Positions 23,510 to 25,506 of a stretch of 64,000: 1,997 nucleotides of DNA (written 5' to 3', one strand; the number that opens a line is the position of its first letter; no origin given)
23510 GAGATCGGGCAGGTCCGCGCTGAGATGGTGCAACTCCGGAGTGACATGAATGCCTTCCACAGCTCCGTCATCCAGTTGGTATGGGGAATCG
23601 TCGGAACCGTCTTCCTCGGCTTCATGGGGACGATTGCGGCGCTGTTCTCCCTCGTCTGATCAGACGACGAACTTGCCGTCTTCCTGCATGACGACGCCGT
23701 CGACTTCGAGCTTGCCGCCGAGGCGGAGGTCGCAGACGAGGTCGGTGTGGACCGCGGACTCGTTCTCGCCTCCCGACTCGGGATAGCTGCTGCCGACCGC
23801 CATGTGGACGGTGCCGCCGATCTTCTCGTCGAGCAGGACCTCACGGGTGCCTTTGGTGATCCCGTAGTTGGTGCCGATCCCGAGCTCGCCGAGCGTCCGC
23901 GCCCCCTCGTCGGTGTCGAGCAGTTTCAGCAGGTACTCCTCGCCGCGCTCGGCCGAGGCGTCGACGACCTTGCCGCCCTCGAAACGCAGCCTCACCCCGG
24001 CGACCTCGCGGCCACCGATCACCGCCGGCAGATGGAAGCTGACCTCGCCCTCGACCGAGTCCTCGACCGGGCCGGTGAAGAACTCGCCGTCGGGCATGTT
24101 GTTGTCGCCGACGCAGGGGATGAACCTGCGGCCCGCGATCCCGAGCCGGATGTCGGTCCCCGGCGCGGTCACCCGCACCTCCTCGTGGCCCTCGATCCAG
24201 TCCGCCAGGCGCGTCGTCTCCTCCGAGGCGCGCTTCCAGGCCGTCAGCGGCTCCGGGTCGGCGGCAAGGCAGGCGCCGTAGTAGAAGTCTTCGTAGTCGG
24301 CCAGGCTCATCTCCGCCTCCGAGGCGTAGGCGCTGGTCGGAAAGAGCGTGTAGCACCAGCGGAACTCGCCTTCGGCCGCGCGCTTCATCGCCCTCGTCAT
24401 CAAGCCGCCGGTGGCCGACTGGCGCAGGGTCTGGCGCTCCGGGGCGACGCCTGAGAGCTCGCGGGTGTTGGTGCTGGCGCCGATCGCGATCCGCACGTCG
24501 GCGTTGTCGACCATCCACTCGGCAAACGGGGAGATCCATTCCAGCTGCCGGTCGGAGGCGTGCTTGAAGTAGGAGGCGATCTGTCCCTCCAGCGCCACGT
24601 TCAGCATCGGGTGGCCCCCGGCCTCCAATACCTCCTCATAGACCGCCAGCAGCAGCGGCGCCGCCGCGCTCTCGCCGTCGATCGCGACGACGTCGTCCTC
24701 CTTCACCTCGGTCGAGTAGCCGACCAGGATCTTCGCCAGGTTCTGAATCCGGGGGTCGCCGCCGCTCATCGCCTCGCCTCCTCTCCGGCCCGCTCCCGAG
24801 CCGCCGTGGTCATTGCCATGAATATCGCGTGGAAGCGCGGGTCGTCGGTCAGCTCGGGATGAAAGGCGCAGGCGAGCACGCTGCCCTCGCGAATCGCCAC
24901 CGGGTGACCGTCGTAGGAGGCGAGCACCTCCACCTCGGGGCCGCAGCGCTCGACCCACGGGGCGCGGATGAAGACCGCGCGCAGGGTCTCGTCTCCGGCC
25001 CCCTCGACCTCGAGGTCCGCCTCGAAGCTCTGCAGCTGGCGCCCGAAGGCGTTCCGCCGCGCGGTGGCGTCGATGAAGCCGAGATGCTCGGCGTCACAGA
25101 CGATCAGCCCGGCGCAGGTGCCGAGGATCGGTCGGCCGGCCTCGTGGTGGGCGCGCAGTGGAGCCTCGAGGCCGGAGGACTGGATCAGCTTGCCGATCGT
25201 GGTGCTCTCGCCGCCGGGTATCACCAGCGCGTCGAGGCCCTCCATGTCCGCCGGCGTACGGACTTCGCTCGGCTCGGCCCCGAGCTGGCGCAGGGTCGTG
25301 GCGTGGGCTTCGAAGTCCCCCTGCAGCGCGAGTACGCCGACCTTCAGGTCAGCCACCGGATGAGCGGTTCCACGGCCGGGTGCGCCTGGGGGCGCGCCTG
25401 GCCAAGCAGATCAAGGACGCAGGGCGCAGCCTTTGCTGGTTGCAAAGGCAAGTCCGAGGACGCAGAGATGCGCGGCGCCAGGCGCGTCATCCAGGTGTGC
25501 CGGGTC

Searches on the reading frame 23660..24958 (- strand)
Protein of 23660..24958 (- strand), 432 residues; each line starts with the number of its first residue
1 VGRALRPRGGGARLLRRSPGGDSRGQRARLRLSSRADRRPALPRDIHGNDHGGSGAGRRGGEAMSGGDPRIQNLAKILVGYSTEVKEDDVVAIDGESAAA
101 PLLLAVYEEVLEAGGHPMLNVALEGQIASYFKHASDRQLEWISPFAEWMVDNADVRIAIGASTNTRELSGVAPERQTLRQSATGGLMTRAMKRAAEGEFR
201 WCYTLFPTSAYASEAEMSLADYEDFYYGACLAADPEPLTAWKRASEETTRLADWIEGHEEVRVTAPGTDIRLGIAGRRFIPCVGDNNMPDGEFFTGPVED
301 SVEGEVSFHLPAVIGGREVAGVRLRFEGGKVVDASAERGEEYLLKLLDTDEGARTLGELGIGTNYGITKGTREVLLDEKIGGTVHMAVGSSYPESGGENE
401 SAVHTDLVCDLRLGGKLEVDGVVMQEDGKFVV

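Call 18: search_protein_families(library=pfam, proteins=[window:23660-24958:-])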
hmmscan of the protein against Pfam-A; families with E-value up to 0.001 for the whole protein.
window:23660-24958:- (432 aa): 1 family
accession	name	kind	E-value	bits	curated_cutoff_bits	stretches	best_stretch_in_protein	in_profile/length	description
PF02073.20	Peptidase_M29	-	2.7e-76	257.4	27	1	70-413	4-386/406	Thermophilic metalloprotease (M29)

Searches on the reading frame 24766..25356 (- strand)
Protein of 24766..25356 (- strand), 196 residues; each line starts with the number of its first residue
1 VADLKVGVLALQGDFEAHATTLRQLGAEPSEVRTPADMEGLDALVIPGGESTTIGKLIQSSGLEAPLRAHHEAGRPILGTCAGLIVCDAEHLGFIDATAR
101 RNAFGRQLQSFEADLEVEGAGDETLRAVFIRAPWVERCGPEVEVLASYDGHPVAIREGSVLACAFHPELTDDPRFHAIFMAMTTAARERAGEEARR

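Call 18: search_protein_families(library=pfam, proteins=[window:24766-25356:-])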
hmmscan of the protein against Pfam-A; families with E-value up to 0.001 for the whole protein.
window:24766-25356:- (196 aa): 3 families
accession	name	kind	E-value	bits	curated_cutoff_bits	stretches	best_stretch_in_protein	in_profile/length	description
PF01174.25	SNO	-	5e-49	167.2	27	1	8-182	1-185/188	SNO glutamine amidotransferase family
PF07685.20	GATase_3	-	4.6e-06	26.8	27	1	32-85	30-86/196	CobB/CobQ-like glutamine amidotransferase domain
PF03575.23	Peptidase_S51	-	6e-05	23.2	23.9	1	20-87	64-129/206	Peptidase family S51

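Call 36: find_homologous_proteins(query=window:24766-25356:-, max_evalue=1e-30)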
Query window:24766-25356:- (196 aa): 7990 proteins with E <= 1e-30 among 8000 candidates; the best 120 are listed.
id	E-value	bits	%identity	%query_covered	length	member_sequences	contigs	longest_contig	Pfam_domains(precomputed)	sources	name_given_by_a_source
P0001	2.7e-114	397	93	99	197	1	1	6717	PF07685.21,PF01174.26,PF03575.24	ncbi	ncbi:MAG TPA: pyridoxal 5'-phosphate synthase glutaminase subunit PdxT [Solirubrobacterales bacteriu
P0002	5.0e-113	393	91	100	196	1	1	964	PF07685.21,PF01174.26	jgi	jgi:5'-phosphate synthase pdxT subunit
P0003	3.5e-112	391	91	100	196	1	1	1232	PF07685.21,PF01174.26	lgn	-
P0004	1.2e-111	389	90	100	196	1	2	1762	PF07685.21,PF01174.26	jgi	jgi:5'-phosphate synthase pdxT subunit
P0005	1.2e-111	389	90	100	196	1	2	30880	PF07685.21,PF01174.26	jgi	jgi:5'-phosphate synthase pdxT subunit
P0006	1.3e-111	389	91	98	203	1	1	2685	PF07685.21,PF01174.26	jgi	jgi:pyridoxal 5'-phosphate synthase pdxT subunit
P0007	1.9e-111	388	90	100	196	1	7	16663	PF07685.21,PF01174.26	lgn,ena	-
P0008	2.2e-111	388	91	100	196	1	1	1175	PF07685.21,PF01174.26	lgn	-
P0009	2.4e-111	388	90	98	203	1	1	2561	PF07685.21,PF01174.26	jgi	jgi:5'-phosphate synthase pdxT subunit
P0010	3.3e-111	387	89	100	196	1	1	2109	PF07685.21,PF01174.26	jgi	jgi:pyridoxal 5'-phosphate synthase pdxT subunit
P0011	5.0e-111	387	92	98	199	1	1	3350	PF07685.21,PF01174.26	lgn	-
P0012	5.0e-111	387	90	100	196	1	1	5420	PF01174.26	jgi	jgi:pyridoxal 5'-phosphate synthase pdxT subunit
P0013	5.5e-111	387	91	99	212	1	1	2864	PF07685.21,PF01174.26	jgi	jgi:pyridoxal 5'-phosphate synthase pdxT subunit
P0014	6.0e-111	387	89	100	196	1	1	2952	PF07685.21,PF01174.26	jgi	jgi:5'-phosphate synthase pdxT subunit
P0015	6.8e-111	386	92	98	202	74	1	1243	PF07685.21,PF01174.26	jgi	jgi:5'-phosphate synthase pdxT subunit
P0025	2.9e-110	384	89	100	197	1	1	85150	PF07685.21,PF01174.26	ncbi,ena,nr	ncbi:MAG TPA: pyridoxal 5'-phosphate synthase glutaminase subunit PdxT [Solirubrobacterales bacteriu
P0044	1.0e-109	382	89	99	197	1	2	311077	PF07685.21,PF01174.26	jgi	jgi:pyridoxal 5'-phosphate synthase pdxT subunit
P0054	2.4e-109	381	89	100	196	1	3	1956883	PF07685.21,PF01174.26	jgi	jgi:5'-phosphate synthase pdxT subunit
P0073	1.1e-108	379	89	94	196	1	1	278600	PF07685.21,PF01174.26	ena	-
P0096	3.1e-108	378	88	98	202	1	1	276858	PF07685.21,PF01174.26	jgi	-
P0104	3.9e-108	377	89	100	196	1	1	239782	PF07685.21,PF01174.26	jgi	jgi:pyridoxal 5'-phosphate synthase pdxT subunit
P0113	6.7e-108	377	90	99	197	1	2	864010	PF07685.21,PF01174.26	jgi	jgi:5'-phosphate synthase pdxT subunit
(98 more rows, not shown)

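Call 37: find_encoding_contigs(protein=P0054, flank=10000, max_places=2)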
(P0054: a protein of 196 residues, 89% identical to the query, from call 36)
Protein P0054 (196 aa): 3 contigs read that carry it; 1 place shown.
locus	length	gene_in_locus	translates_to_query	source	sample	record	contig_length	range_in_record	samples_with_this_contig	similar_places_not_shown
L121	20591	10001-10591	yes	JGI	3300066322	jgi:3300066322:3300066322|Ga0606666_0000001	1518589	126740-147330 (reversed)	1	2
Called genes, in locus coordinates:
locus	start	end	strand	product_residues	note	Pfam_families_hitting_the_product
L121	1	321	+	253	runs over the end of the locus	-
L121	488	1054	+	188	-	PF00440:TetR_N (weak)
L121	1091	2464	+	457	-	PF00202:Aminotran_3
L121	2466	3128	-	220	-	-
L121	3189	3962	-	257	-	-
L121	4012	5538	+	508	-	PF00069:Pkinase, PF07714:PK_Tyr_Ser-Thr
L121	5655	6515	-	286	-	-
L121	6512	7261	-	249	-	PF06790:UPF0259 (weak)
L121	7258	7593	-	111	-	PF27609:Rv1322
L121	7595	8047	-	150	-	-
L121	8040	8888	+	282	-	PF01418:HTH_6, PF01380:SIS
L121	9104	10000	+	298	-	PF01680:SOR_SNZ, PF05690:ThiG (weak)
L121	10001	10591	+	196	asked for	PF01174:SNO, PF07685:GATase_3 (weak)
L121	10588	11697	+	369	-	PF02073:Peptidase_M29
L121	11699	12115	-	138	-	-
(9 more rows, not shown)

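Call 38: find_encoding_contigs(protein=P0113, flank=10000, max_places=2)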
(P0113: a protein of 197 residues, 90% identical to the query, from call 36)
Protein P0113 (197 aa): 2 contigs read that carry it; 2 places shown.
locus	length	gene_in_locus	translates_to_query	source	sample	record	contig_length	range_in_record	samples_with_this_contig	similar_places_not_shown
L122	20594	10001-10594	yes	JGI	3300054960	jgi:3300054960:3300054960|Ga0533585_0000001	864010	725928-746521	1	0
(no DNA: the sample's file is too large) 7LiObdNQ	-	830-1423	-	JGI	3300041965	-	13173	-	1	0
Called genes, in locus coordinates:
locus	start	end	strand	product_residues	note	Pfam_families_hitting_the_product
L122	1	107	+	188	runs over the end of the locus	PF00440:TetR_N (weak)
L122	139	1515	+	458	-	PF00202:Aminotran_3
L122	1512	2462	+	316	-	PF02574:S-methyl_trans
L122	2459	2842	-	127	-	-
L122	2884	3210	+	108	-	PF06262:Zincin_1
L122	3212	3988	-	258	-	-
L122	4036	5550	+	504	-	PF00069:Pkinase, PF07714:PK_Tyr_Ser-Thr, PF01636:APH (faint)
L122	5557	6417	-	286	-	-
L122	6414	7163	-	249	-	PF06790:UPF0259 (weak)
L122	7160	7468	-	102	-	PF27609:Rv1322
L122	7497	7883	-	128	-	-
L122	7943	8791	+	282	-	PF01418:HTH_6, PF01380:SIS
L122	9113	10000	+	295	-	PF01680:SOR_SNZ, PF05690:ThiG (faint)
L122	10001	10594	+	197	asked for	PF01174:SNO, PF07685:GATase_3 (weak)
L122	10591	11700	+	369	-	PF02073:Peptidase_M29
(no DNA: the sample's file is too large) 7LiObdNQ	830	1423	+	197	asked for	PF01174:SNO, PF07685:GATase_3 (weak)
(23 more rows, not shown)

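Call 39: find_encoding_contigs(protein=P0025, flank=10000, max_places=2)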
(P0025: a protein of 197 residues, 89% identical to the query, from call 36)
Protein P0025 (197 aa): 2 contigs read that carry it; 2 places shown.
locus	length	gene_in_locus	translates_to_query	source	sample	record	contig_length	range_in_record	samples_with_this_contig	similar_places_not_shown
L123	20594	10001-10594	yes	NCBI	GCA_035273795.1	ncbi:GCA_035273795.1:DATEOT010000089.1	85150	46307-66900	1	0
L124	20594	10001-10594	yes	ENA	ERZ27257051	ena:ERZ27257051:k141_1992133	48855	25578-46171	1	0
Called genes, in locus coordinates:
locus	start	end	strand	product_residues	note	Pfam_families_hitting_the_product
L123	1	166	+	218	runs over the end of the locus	PF00440:TetR_N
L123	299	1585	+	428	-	PF00202:Aminotran_3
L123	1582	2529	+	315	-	PF02574:S-methyl_trans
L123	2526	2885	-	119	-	-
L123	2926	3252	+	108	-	PF06262:Zincin_1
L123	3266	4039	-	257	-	-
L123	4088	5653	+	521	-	PF00069:Pkinase, PF07714:PK_Tyr_Ser-Thr, PF01636:APH (faint)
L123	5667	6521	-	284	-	-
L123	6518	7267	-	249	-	-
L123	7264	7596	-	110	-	PF27609:Rv1322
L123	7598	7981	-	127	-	-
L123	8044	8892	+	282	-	PF01418:HTH_6, PF01380:SIS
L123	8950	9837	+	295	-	PF01680:SOR_SNZ, PF05690:ThiG (faint)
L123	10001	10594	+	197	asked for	PF01174:SNO, PF07685:GATase_3 (weak)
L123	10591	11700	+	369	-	PF02073:Peptidase_M29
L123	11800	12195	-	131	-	-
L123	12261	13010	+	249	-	PF20772:TACO1_YebC_N, PF01709:Transcrip_reg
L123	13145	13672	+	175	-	PF02075:RuvC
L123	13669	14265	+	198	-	PF01330:RuvA_N, PF00633:HHH (faint), PF14520:HHH_5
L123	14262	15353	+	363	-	PF05496:RuvB_N, PF13191:AAA_16 (faint), PF07728:AAA_5, PF00004:AAA, PF17864:AAA_lid_4, PF05491:WHD_RuvB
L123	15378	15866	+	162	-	-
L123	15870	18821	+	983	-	PF21760:SecD_1st, PF22599:SecDF_P1_head, PF02355:SecD_SecF_C, PF03176:MMPL, PF07549:Sec_GG (weak), PF02355:SecD_SecF_C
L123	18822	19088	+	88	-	-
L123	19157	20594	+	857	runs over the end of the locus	PF01368:DHH, PF02272:DHHA1, PF17768:RecJ_OB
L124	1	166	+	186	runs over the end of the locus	PF00440:TetR_N (weak)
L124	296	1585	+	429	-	PF00202:Aminotran_3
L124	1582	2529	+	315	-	PF02574:S-methyl_trans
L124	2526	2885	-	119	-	-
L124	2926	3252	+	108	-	PF06262:Zincin_1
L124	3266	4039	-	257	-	-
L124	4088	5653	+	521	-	PF00069:Pkinase, PF07714:PK_Tyr_Ser-Thr, PF01636:APH (faint)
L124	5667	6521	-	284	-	-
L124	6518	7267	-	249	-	-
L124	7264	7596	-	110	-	PF27609:Rv1322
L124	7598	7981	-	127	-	-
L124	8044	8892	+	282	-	PF01418:HTH_6, PF01380:SIS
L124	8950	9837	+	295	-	PF01680:SOR_SNZ, PF05690:ThiG (faint)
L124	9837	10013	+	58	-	-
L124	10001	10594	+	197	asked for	PF01174:SNO, PF07685:GATase_3 (weak)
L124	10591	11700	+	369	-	PF02073:Peptidase_M29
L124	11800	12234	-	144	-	-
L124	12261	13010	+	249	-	PF20772:TACO1_YebC_N, PF01709:Transcrip_reg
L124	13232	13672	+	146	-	PF02075:RuvC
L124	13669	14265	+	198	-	PF01330:RuvA_N, PF00633:HHH (faint), PF14520:HHH_5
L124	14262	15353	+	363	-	PF05496:RuvB_N, PF13191:AAA_16 (faint), PF07728:AAA_5, PF00004:AAA, PF17864:AAA_lid_4, PF05491:WHD_RuvB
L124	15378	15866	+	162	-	-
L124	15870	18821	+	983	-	PF21760:SecD_1st, PF22599:SecDF_P1_head, PF02355:SecD_SecF_C, PF03176:MMPL, PF07549:Sec_GG (weak), PF02355:SecD_SecF_C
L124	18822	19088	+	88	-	-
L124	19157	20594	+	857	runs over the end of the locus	PF01368:DHH, PF02272:DHHA1, PF17768:RecJ_OB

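Call 55: find_encoding_contigs(protein=P0044, flank=10000, max_places=1)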
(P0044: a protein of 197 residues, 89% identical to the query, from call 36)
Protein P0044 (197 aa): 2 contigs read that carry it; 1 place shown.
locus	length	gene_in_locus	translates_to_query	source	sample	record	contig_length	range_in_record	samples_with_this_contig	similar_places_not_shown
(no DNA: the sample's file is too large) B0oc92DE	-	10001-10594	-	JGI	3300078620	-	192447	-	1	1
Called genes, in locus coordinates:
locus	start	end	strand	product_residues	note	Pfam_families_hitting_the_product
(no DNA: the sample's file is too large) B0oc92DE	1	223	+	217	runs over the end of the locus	PF00440:TetR_N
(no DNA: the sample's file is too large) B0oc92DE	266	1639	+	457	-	PF00202:Aminotran_3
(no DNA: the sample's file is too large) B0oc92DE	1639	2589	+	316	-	PF02574:S-methyl_trans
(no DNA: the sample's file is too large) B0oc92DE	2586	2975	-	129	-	-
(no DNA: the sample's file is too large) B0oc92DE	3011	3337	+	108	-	PF06262:Zincin_1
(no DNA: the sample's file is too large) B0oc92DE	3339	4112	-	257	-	-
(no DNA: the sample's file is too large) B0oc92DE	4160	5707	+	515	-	PF00069:Pkinase, PF07714:PK_Tyr_Ser-Thr, PF01636:APH (faint)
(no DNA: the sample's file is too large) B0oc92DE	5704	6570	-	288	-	-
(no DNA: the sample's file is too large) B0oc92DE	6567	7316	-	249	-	-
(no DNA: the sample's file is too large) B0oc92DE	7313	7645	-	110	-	PF27609:Rv1322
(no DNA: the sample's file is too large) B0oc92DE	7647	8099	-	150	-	-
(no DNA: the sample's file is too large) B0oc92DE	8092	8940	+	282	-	PF01418:HTH_6, PF01380:SIS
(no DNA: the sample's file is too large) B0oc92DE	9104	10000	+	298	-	PF01680:SOR_SNZ, PF05690:ThiG (weak)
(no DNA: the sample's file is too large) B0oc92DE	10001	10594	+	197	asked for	PF01174:SNO, PF07685:GATase_3 (weak)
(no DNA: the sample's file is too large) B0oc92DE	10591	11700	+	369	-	PF02073:Peptidase_M29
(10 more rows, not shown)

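Call 56: find_encoding_contigs(protein=P0073, flank=10000, max_places=1)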
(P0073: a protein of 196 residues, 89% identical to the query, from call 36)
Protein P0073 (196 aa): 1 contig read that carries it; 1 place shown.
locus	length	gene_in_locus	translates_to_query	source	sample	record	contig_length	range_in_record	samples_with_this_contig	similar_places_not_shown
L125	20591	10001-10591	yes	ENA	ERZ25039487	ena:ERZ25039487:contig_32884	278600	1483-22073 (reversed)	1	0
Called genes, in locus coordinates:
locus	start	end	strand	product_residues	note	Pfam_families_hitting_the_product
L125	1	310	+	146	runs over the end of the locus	-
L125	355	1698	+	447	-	PF00202:Aminotran_3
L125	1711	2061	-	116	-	-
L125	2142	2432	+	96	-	PF06262:Zincin_1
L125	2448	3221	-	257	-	-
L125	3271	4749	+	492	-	PF00069:Pkinase, PF07714:PK_Tyr_Ser-Thr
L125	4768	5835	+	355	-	PF10094:DUF2332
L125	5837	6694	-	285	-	-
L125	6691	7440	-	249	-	PF25231:DUF7847 (weak), PF06790:UPF0259 (weak)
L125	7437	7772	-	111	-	PF27609:Rv1322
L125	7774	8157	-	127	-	-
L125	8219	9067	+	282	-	PF01418:HTH_6, PF01380:SIS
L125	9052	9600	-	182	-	-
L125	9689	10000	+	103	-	PF05690:ThiG (weak)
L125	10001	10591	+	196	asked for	PF01174:SNO, PF07685:GATase_3 (weak)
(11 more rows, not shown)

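Call 57: find_encoding_contigs(protein=P0096, flank=10000, max_places=1)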
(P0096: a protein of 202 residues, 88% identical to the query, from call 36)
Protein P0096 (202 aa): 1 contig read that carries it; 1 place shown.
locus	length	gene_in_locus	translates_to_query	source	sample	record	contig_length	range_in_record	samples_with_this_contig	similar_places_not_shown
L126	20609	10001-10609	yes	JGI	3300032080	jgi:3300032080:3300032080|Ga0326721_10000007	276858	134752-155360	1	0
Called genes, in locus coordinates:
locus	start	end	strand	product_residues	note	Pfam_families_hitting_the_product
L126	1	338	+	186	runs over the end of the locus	PF00440:TetR_N (weak)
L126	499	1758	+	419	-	PF00202:Aminotran_3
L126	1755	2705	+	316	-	PF02574:S-methyl_trans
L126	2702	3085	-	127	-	-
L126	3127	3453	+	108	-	PF06262:Zincin_1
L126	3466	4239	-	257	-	-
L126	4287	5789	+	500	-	PF00069:Pkinase, PF07714:PK_Tyr_Ser-Thr, PF01636:APH (faint)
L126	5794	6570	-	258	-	-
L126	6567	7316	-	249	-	-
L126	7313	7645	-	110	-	PF27609:Rv1322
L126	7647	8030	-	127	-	-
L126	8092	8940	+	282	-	PF01418:HTH_6, PF01380:SIS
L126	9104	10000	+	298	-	PF01680:SOR_SNZ, PF05690:ThiG (faint)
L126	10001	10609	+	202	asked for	PF01174:SNO, PF07685:GATase_3 (weak)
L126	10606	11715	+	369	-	PF02073:Peptidase_M29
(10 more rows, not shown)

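Call 58: find_encoding_contigs(protein=P0104, flank=10000, max_places=1)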
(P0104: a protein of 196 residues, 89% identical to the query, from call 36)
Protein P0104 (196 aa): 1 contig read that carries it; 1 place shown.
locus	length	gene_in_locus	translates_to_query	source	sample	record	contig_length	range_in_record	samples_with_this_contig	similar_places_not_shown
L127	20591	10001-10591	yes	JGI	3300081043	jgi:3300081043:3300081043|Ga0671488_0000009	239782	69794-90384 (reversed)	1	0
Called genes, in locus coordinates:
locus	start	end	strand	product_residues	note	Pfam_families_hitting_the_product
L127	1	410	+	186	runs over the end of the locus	-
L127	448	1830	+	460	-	PF00202:Aminotran_3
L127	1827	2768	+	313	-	PF02574:S-methyl_trans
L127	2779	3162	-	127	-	-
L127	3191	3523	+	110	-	PF06262:Zincin_1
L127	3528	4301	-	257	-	-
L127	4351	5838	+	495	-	PF00069:Pkinase, PF07714:PK_Tyr_Ser-Thr, PF01636:APH (faint)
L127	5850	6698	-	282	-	-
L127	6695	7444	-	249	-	PF25231:DUF7847 (weak), PF06790:UPF0259 (weak)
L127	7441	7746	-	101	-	PF27609:Rv1322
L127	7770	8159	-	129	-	-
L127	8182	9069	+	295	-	PF01418:HTH_6, PF01380:SIS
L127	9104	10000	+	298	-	PF01680:SOR_SNZ, PF05690:ThiG (faint)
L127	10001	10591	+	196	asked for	PF01174:SNO, PF07685:GATase_3 (weak)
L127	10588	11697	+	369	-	PF02073:Peptidase_M29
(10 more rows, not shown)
